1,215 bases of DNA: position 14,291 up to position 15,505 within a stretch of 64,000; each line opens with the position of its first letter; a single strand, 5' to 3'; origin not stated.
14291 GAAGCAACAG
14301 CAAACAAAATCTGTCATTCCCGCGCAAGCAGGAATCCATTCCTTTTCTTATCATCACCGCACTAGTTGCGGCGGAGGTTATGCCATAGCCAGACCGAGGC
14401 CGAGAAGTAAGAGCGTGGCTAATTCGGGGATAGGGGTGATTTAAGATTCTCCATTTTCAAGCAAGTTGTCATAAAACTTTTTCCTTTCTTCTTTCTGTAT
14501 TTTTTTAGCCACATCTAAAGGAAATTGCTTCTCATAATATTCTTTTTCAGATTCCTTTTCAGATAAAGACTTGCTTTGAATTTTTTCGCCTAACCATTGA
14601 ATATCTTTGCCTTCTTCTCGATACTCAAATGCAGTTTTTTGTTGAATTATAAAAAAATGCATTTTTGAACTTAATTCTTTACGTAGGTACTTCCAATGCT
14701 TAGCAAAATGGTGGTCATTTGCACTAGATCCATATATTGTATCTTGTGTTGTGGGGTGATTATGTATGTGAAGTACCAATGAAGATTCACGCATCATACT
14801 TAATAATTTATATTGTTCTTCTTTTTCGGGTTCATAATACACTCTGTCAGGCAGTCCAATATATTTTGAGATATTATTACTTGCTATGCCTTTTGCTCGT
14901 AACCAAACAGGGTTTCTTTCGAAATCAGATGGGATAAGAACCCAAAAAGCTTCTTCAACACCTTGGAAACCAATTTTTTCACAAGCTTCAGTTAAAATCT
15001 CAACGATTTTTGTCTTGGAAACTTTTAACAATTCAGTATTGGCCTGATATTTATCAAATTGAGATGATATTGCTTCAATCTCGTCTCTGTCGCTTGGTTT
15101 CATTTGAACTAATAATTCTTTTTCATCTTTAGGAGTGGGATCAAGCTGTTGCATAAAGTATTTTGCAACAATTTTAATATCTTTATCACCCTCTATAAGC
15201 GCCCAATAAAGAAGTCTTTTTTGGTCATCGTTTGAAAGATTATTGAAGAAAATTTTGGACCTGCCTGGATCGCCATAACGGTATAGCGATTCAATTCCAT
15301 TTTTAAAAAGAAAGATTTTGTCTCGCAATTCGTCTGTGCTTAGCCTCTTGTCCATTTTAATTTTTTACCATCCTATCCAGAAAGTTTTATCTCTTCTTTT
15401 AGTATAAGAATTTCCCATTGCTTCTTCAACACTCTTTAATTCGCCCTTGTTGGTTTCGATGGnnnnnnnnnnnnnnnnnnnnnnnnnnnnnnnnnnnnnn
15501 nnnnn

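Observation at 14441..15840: AT-rich two-gene cassette (membrane-anchored protein + RadC-like JAB protein) splitting a repeat mosaic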

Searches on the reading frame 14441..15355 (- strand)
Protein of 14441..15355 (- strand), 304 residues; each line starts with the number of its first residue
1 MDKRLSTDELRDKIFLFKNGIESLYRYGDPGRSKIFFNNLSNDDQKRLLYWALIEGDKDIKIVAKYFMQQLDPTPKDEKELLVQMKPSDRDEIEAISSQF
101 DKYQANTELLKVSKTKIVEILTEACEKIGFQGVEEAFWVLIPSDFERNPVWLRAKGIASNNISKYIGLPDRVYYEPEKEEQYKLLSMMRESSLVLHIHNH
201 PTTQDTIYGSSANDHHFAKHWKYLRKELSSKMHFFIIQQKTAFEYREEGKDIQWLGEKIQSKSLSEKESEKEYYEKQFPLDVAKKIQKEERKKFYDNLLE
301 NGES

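Call 3: search_protein_families(library=pfam, proteins=[window:14441-15355:-], max_evalue=10)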
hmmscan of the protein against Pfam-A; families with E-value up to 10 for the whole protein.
window:14441-15355:- (304 aa): 0 families

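Call 4: search_protein_families(library=ncbifam, proteins=[window:14441-15355:-], max_evalue=10)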
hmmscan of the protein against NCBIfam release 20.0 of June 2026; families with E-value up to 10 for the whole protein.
window:14441-15355:- (304 aa): 1 family
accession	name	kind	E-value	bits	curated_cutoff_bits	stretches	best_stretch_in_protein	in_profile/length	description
TIGR03588.1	PseC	equivalog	0.0039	16.2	423.5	1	178-234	306-362/380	UDP-4-amino-4,6-dideoxy-N-acetyl-beta-L-altrosamine transaminase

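Call 5: search_protein_families(library=padloc, proteins=[window:14441-15355:-], max_evalue=10)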
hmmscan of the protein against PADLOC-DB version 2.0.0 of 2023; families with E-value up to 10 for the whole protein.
window:14441-15355:- (304 aa): 0 families

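Call 6: search_protein_families(library=phrogs, proteins=[window:14441-15355:-], max_evalue=10)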
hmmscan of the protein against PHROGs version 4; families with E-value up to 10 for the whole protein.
window:14441-15355:- (304 aa): 2 families
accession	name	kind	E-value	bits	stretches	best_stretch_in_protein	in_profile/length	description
phrog_10574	-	tail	0.25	11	1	60-231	280-350/640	tail length tape measure protein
phrog_6836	-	unknown function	0.33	11.8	1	134-170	77-114/144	-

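Call 8: find_homologous_proteins(query=window:14441-15355:-, max_evalue=0.01)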
Query window:14441-15355:- (304 aa): 25 proteins with E <= 0.01 among 739 candidates.
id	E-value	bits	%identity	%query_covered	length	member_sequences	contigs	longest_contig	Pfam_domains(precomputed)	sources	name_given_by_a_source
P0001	1.2e-198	676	100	100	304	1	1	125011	-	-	-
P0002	3.4e-160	550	82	99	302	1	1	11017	-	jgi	jgi:hypothetical protein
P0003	5.6e-147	507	75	99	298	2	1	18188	-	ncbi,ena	-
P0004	9.2e-147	506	74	99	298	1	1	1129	-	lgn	-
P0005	4.5e-141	488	74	99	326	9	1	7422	-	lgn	-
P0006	3.0e-132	459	70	99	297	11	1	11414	-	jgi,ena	-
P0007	4.8e-128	445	68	99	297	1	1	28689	-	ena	-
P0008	1.1e-122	427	67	98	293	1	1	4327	-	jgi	jgi:hypothetical protein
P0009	3.6e-122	425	67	99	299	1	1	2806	-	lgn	-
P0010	5.0e-113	395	68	85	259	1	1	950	-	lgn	-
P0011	8.5e-109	382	60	99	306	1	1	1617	-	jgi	jgi:hypothetical protein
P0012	2.0e-101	357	58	99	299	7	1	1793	-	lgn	-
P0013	5.3e-95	336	56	97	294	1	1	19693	-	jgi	-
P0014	1.0e-94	335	56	99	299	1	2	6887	-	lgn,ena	-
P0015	4.3e-92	327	67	77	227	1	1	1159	-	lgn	-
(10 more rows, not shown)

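Call 13: search_solved_structures(query=A1, max_evalue=10, show_alignments=3)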
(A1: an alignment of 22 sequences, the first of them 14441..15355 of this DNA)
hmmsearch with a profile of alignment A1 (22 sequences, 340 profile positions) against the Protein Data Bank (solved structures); distinct sequences matched with E-value up to 10: 4.
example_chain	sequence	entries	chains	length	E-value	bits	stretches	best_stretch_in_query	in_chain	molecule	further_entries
9h41_A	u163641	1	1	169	1.1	11.6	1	71-128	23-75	Orange carotenoid-binding domain-containing protein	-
8qx5_A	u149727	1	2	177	1.2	11.4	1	71-128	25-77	Orange carotenoid-binding domain-containing protein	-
9lly_D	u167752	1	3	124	1.6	11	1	196-253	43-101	1B6 heavy chain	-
8pyh_A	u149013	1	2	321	1.7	10.9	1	77-113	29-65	Orange carotenoid-binding protein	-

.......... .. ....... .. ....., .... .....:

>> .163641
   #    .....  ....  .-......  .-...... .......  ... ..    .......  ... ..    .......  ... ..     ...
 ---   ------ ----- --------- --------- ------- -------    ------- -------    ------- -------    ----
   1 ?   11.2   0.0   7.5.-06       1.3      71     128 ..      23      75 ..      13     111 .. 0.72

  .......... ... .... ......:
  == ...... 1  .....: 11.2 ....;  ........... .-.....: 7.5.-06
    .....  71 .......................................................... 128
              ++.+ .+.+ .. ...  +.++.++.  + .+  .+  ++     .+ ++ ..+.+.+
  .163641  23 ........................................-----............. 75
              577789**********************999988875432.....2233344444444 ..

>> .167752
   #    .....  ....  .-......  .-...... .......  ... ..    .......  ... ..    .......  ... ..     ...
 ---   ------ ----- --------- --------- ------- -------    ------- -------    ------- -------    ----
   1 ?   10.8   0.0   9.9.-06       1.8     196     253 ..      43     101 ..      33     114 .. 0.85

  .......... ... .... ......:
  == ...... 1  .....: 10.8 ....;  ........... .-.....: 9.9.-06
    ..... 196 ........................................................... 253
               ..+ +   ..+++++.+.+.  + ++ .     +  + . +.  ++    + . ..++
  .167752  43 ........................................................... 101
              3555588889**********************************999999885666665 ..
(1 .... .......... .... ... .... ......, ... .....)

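Call 14: find_encoding_contigs(protein=P0007, flank=6000, max_places=3)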
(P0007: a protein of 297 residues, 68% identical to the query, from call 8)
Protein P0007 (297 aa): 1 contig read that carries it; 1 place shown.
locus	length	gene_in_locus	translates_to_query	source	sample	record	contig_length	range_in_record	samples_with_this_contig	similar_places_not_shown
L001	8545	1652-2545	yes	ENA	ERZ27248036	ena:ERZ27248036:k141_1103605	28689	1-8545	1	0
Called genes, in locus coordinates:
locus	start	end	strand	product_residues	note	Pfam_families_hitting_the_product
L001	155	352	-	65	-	-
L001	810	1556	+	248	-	PF01582:TIR, PF13676:TIR_2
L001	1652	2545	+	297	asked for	-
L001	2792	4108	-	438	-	PF00245:Alk_phosphatase, PF01676:Metalloenzyme, PF00245:Alk_phosphatase (weak)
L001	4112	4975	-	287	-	PF00303:Thymidylat_synt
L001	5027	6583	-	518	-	-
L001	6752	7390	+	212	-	PF00677:Lum_binding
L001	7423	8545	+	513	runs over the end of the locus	PF02366:PMT, PF13231:PMT_2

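Call 15: find_encoding_contigs(protein=P0003, flank=6000, max_places=3)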
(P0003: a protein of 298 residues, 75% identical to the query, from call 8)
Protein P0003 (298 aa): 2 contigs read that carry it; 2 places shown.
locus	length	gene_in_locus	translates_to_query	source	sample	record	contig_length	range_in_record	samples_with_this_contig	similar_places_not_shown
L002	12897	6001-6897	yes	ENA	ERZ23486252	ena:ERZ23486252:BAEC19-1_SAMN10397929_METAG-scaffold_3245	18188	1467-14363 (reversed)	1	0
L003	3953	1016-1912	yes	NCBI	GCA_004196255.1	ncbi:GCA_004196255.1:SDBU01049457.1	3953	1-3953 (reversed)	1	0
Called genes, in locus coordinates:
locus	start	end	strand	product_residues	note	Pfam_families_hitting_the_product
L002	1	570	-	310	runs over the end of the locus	PF12911:OppC_N, PF00528:BPD_transp_1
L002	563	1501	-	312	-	PF19300:BPD_transp_1_N, PF00528:BPD_transp_1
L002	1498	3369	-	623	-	PF00496:SBP_bac_5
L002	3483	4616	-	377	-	-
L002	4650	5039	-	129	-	-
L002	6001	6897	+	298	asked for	-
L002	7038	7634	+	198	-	PF10754:DUF2569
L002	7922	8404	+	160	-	PF10083:DUF2321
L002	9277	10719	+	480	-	PF01139:RtcB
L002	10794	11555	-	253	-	PF07963:N_methyl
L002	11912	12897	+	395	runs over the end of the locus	PF04784:DUF547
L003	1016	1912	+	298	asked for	-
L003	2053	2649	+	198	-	PF10754:DUF2569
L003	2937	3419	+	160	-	PF10083:DUF2321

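Call 16: find_encoding_contigs(protein=P0013, flank=6000, max_places=3)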
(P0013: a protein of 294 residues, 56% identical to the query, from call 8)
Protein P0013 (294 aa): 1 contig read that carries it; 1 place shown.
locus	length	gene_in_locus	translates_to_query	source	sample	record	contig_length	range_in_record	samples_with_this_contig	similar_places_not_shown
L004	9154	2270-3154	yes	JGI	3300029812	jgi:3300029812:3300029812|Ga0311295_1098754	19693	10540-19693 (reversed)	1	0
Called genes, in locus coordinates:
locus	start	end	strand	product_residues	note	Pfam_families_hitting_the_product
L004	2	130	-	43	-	?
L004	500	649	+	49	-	-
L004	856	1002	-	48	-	-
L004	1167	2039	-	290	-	-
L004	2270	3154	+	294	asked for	-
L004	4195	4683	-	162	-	PF07977:FabA, PF22818:ApeI-like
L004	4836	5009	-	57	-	PF07432:Hc1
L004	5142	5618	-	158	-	PF12641:Flavodoxin_3 (weak), PF12724:Flavodoxin_5, PF00258:Flavodoxin_1, PF03358:FMN_red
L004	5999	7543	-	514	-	-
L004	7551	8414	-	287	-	-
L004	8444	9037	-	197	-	PF00702:Hydrolase, PF12710:HAD (faint), PF13419:HAD_2, PF13242:Hydrolase_like (weak)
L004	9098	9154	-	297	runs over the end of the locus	PF00126:HTH_1, PF03466:LysR_substrate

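Call 20: predict_structure(alignment_id=A1)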
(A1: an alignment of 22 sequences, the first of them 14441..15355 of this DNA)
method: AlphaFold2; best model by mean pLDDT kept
length: 304 residues; sequences in the alignment: 22
mean_pLDDT: 78.7   pTM: 0.65
mean pLDDT of the five models: 78.7, 78.5, 77.8, 77.0, 75.6
residues with pLDDT >= 90: 100; 70-90: 135; 50-70: 36; < 50: 33
segments of 3 or more residues with pLDDT < 50: 156-173, 260-265, 302-304
pLDDT, mean of each block of 10 residues (from residue 1): 75 89 93 93 95 93 96 94 93 84 63 90 89 83 88 55 30 53 82 90 66 81 83 90 85 74 48 70 78 71 46
secondary structure, 60 per line:
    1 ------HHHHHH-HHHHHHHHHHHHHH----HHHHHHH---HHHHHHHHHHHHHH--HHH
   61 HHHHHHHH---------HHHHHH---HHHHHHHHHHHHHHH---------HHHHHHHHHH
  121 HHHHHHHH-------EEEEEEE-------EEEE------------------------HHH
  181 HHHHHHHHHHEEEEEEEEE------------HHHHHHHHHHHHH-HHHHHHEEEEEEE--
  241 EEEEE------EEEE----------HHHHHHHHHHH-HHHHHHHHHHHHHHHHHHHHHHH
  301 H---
elements in order: H7-12 H14-27 H32-38 H42-55 H58-68 H78-83 H87-101 H111-128 E136-142 E150-153 H178-190 E191-199 H212-224 H226-231 E232-238 E241-245 E252-255 H266-276 H278-301

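Call 22: search_protein_representatives(alignment_id=A1)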
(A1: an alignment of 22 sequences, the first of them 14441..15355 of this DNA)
Query: 22 sequences, 340 profile positions. Proteins with E-value up to 0.001 (for the whole library): 110; up to 1e-10: 91; up to 1e-30: 64. The best 110 are listed.
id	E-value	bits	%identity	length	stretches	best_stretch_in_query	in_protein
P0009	7.7e-157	538.1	-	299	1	42-339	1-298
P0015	9.8e-113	393.1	-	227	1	109-337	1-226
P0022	1.1e-107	376.5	-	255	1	42-295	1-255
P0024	5.0e-93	328.3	-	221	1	120-337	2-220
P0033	1.2e-83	297.4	-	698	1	42-295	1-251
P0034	4.1e-82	292.4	-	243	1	42-285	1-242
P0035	2.7e-78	279.9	-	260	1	42-294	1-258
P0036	6.3e-78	278.6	-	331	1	46-294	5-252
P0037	7.3e-78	278.4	-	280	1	14-295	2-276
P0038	5.8e-77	275.5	-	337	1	42-288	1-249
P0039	6.4e-75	268.8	-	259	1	42-295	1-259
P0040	2.5e-73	263.5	-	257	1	42-294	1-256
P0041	4.2e-73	262.8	-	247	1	45-286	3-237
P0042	5.4e-72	259.2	-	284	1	36-294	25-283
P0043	2.9e-69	250.2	-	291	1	27-285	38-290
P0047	7.0e-67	242.3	-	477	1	46-295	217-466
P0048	1.4e-66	241.4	-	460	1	54-290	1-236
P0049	6.7e-66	239.1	-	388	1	41-285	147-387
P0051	1.6e-63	231.3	-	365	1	43-310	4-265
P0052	1.0e-62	228.6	-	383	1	40-294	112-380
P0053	1.6e-62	228.0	-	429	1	35-286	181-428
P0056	4.1e-60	220.1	-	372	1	38-294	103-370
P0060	4.8e-57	210.0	-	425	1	36-295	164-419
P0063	6.4e-54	199.7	-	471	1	51-310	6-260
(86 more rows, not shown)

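Call 23: search_protein_families(library=pfam, proteins=[P0033, P0047, P0048, P0049, P0052, P0053, P0056, P0060, P0063, P0051], max_evalue=0.01)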
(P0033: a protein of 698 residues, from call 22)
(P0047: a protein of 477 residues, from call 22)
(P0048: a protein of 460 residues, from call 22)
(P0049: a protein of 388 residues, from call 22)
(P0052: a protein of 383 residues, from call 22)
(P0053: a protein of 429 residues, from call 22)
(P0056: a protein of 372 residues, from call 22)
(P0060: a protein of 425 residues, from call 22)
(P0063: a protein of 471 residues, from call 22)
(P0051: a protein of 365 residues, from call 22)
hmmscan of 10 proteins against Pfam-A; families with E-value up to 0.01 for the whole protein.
P0033 (698 aa): 5 families
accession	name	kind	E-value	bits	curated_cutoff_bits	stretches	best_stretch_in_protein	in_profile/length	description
PF13646.12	HEAT_2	-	2.3e-14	53.9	27.7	1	605-685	9-87/88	HEAT repeats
PF13414.12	TPR_11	-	0.00024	21.2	26.8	1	300-330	12-42/42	TPR repeat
PF03130.22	HEAT_PBS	-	0.0007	20.3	20.9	0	612-638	1-27/27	PBS lyase HEAT-like repeat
PF13371.12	TPR_9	-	0.0014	19.1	35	1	301-347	14-60/73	Tetratricopeptide repeat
PF13432.12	TPR_16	-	0.0018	19.1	32.7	1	300-335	15-50/65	Tetratricopeptide repeat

P0047 (477 aa): 0 families

P0048 (460 aa): 11 families
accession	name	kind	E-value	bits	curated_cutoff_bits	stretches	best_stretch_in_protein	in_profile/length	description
PF13424.12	TPR_12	-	2.6e-40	136.9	30.1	4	257-331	3-76/77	Tetratricopeptide repeat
PF13374.12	TPR_10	-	1.9e-32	110.7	27.5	4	263-298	7-42/42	Tetratricopeptide repeat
PF24885.1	TPR_NPHP3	-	8.7e-26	91.2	100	3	247-333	130-216/239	Nephrocystin-3 TPR domain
PF00515.34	TPR_1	-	6.5e-14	51.5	27.8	2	345-369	4-28/34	Tetratricopeptide repeat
PF07719.23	TPR_2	-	5.6e-10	39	27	0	258-288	1-31/34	Tetratricopeptide repeat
PF13176.12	TPR_7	-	1.7e-08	34.3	27.9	1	345-372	2-29/36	Tetratricopeptide repeat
PF13181.12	TPR_8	-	1.1e-07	31.9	25.7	0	388-416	5-33/34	Tetratricopeptide repeat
PF17874.7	TPR_MalT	-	3e-07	30.5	45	1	256-415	38-192/336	MalT-like TPR region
PF13428.12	TPR_14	-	0.00016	22.5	23.5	0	344-370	3-29/44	Tetratricopeptide repeat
PF12895.13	ANAPC3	-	0.0032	18.2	27.2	0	280-367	4-81/82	Anaphase-promoting complex, cyclosome, subunit 3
PF14559.12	TPR_19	-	0.0067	17.2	25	0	320-369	4-52/68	Tetratricopeptide repeat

P0049 (388 aa): 0 families

P0052 (383 aa): 0 families

P0053 (429 aa): 0 families

P0056 (372 aa): 0 families

P0060 (425 aa): 0 families

P0063 (471 aa): 1 family
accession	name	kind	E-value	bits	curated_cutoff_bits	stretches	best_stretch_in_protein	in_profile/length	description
PF02493.26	MORN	-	9.9e-26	88.5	22.5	4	382-402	1-21/23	MORN repeat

P0051 (365 aa): 1 family
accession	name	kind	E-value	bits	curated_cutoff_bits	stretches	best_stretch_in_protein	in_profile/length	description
PF02493.26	MORN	-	1.7e-19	68.9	22.5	4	273-291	1-19/23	MORN repeat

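Call 24: fold_search(model_id=the predicted structure, library=pdb)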
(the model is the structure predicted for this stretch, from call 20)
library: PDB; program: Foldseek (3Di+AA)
matches with E <= 10: 256; with E <= 0.001: 1
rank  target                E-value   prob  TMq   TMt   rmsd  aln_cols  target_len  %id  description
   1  2qlc_D                8.3e-04  1.00  0.27  0.59   5.2       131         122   13  The crystal structure of DNA repair protein RadC from Chlorobium tepidum TLS (released 2007-09-04)
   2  2qlc_E                2.1e-03  1.00  0.30  0.65   4.0       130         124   13  The crystal structure of DNA repair protein RadC from Chlorobium tepidum TLS (released 2007-09-04)
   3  2qlc_B                3.8e-03  1.00  0.27  0.59   5.1       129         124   13  The crystal structure of DNA repair protein RadC from Chlorobium tepidum TLS (released 2007-09-04)
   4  2qlc_A                5.1e-03  1.00  0.29  0.64   3.8       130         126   15  The crystal structure of DNA repair protein RadC from Chlorobium tepidum TLS (released 2007-09-04)
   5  2qlc_C                7.5e-03  1.00  0.28  0.60   5.0       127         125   14  The crystal structure of DNA repair protein RadC from Chlorobium tepidum TLS (released 2007-09-04)
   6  5ld9_A                1.0e-02  0.99  0.25  0.48   5.7       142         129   15  Structure of deubiquitinating enzyme homolog, Pyrococcus furiosus JAMM1. (released 2017-05-17)
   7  5lda_A                1.0e-02  0.99  0.25  0.48   5.7       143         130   15  Structure of deubiquitinating enzyme homolog (Pyrococcus furiosus JAMM1) in complex with ubiquitin-like SAMP2. (released 2017-06-21)
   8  9kfx_A                1.3e-02  0.23  0.15  0.09  19.8       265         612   12  Crystal structure of synthetic PPR-DYW in complex with target RNA (released 2025-11-12)
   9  5ld9_B                3.1e-02  0.97  0.25  0.51   5.6       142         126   15  Structure of deubiquitinating enzyme homolog, Pyrococcus furiosus JAMM1. (released 2017-05-17)
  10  9ea4                  3.1e-02  0.87  0.25  0.18   8.9       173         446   14  Structure of Citrobacter BubCD (released 2025-09-24)
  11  4ocm_B                3.3e-02  0.91  0.23  0.35   6.6       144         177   17  Crystal Structure of the Rpn8-Rpn11 MPN domain heterodimer, crystal form Ib (released 2014-01-29)
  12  4ocm_E                5.2e-02  0.85  0.22  0.34   6.8       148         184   15  Crystal Structure of the Rpn8-Rpn11 MPN domain heterodimer, crystal form Ib (released 2014-01-29)
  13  4owp_B                5.5e-02  0.77  0.24  0.38   6.7       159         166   13  Crystal structure of rpn11 in a heterodimer complex with rpn8, representing the active portion of the proteasome lid. (released 2015-08-05)
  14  4ocl_E                5.5e-02  0.77  0.22  0.33   7.0       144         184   14  Crystal Structure of the Rpn8-Rpn11 MPN domain heterodimer, crystal form Ia (released 2014-01-29)
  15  9cgc_V                7.7e-02  0.77  0.23  0.24   7.3       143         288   15  Yeast 26S proteasome non-substrate-engaged (S1 state) (released 2025-07-09)
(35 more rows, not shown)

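Call 29: find_related_loci(query=A1, collection=genome_contigs, flank=6000)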
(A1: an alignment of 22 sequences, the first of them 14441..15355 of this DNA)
Query A1 (304 aa) in genome_contigs; peptide patterns used: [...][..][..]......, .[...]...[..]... (x = any residue, [..] = any of these).
18 stretches matched a pattern; 5 encode a relative of the query (tblastn E <= 1e-3); 5 distinct loci.
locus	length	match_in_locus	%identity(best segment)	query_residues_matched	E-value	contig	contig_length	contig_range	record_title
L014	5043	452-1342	70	1-302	2e-140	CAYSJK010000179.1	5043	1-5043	MAG TPA_asm: uncultured Pirellulales bacterium isolate binchicken_co196_472 genome assembly, contig: NODE_23101_length_5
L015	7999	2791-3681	70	1-302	9e-139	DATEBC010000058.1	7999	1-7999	MAG TPA_asm: Sedimentisphaerales bacterium isolate SMAG_U8234 k141_1968266, whole genome shotgun sequence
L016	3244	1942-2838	58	1-302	6e-113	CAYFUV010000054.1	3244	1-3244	MAG TPA_asm: uncultured Candidatus Bathyarchaeia archaeon isolate ERP108616_co1_152 genome assembly, contig: k119_345393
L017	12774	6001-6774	35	1-255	2e-46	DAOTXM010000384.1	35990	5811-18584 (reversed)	MAG TPA_asm: Anaerolineales bacterium isolate H21_254 k133_2957307, whole genome shotgun sequence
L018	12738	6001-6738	36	4-245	2e-45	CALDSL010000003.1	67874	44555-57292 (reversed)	MAG TPA_asm: uncultured Anaerolineaceae bacterium isolate SRR3330211_bin.78_CONCOCT_v1.1_MAG genome assembly, contig: ER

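Call 34: find_encoding_contigs(protein=P0002, flank=6000, max_places=3)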
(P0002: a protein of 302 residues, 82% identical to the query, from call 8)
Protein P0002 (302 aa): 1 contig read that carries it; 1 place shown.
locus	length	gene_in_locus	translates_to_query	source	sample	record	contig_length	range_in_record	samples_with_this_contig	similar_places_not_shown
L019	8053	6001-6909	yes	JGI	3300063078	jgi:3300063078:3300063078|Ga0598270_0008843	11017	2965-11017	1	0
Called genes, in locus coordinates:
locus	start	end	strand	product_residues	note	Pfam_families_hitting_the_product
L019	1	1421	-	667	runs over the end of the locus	PF00133:tRNA-synt_1 (weak), PF09334:tRNA-synt_1g, PF01406:tRNA-synt_1e (weak), PF08264:Anticodon_1, PF19303:Anticodon_3, PF01588:tRNA_bind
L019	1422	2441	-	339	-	PF04468:PSP1, PF28472:PSP1_3rd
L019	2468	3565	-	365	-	PF13177:DNA_pol3_delta2, PF09115:DNApol3-delta_C (weak)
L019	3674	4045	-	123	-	PF05635:23S_rRNA_IVP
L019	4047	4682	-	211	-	PF13401:AAA_22 (faint), PF24883:NPHP3_N (faint), PF02223:Thymidylate_kin, PF13521:AAA_28 (weak)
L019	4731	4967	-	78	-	-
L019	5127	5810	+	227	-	-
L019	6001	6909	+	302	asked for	-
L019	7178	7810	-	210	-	PF13392:HNH_3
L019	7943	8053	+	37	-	?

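Call 43: find_related_loci(query=A3, collection=viral_contigs, flank=6000)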
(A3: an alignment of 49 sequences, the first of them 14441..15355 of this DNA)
Query A3 (304 aa) in viral_contigs; peptide patterns used: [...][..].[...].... (x = any residue, [..] = any of these).
29 stretches matched a pattern, but none encodes a relative of the query by tblastn (E <= 1e-3).

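Call 44: find_related_loci(query=A1, collection=metagenome_contigs, flank=6000)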
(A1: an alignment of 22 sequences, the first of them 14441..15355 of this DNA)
Query A1 (304 aa) in metagenome_contigs; peptide patterns used: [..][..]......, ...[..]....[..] (x = any residue, [..] = any of these).
203 stretches matched a pattern; 27 encode a relative of the query (tblastn E <= 1e-3); 27 distinct loci.
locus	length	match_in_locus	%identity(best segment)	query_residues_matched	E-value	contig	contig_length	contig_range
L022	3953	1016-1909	75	1-302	1e-159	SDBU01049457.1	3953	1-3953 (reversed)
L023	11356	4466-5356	70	1-302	4e-140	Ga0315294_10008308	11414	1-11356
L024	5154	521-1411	70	1-302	9e-140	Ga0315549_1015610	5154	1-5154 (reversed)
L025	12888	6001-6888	70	1-301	9e-139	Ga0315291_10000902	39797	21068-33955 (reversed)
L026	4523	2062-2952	70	1-302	9e-141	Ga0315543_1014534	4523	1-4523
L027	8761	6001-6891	70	1-302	1e-138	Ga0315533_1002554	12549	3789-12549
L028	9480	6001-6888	70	1-301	8e-139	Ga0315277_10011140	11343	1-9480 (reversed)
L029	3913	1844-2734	70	1-302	1e-141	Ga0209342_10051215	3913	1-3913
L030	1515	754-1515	78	1-254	3e-148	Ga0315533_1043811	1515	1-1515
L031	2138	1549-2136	90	1-196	2e-126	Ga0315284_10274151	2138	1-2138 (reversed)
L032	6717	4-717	67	59-301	4e-106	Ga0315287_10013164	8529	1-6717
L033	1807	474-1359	59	1-302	8e-100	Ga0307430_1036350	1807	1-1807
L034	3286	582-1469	50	1-302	4e-88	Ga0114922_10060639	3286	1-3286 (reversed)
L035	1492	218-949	46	1-245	2e-66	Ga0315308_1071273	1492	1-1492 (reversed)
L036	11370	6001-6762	43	1-254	1e-60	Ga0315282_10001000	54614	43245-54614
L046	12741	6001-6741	30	3-245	1e-25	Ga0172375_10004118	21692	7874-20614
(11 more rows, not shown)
